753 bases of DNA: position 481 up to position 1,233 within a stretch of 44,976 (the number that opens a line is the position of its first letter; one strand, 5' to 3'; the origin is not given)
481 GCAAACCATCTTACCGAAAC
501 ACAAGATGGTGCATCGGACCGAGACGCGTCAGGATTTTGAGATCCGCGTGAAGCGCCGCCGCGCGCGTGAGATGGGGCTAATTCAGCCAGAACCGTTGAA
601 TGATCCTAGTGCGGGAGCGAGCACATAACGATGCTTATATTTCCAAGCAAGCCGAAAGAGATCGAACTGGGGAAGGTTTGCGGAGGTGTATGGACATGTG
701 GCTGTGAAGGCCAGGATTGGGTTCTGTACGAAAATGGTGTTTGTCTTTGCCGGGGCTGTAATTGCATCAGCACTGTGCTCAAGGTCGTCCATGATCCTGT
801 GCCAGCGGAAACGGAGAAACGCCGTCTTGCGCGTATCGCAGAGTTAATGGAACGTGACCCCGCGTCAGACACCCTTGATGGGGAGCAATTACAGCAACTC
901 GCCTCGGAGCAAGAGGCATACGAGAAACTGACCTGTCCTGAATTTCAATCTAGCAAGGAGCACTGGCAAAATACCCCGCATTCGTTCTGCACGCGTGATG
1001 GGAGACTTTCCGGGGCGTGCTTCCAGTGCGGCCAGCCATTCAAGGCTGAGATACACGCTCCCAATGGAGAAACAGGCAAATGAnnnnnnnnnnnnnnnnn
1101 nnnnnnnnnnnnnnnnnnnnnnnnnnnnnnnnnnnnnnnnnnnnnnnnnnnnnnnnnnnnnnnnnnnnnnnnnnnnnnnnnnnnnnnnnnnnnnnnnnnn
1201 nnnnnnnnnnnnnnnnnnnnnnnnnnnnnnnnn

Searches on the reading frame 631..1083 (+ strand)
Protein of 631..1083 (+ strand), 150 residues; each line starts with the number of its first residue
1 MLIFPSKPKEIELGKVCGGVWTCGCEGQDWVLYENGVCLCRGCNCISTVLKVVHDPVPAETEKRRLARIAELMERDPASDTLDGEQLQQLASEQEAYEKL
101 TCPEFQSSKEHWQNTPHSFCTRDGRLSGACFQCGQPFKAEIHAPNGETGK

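Call 35: find_encoding_contigs(protein=window:631-1083:+, flank=10000, max_places=1)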
Protein window:631-1083:+ (150 aa): 4 contigs read that carry it; 1 place shown.
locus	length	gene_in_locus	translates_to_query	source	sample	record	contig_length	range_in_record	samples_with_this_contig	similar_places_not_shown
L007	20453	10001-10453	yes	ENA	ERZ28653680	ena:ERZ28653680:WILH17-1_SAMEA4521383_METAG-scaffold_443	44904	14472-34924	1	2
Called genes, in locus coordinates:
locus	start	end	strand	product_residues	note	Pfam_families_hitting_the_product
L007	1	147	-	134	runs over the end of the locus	PF01467:CTP_transf_like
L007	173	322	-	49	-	-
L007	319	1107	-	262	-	PF00294:PfkB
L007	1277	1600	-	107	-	PF07883:Cupin_2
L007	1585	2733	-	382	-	PF00534:Glycos_transf_1 (faint), PF13692:Glyco_trans_1_4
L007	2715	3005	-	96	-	-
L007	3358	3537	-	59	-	-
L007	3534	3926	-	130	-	-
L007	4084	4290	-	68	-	-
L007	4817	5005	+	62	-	-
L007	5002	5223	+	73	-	-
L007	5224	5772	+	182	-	-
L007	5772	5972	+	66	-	-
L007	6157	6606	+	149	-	-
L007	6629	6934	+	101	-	-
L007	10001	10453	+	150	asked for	-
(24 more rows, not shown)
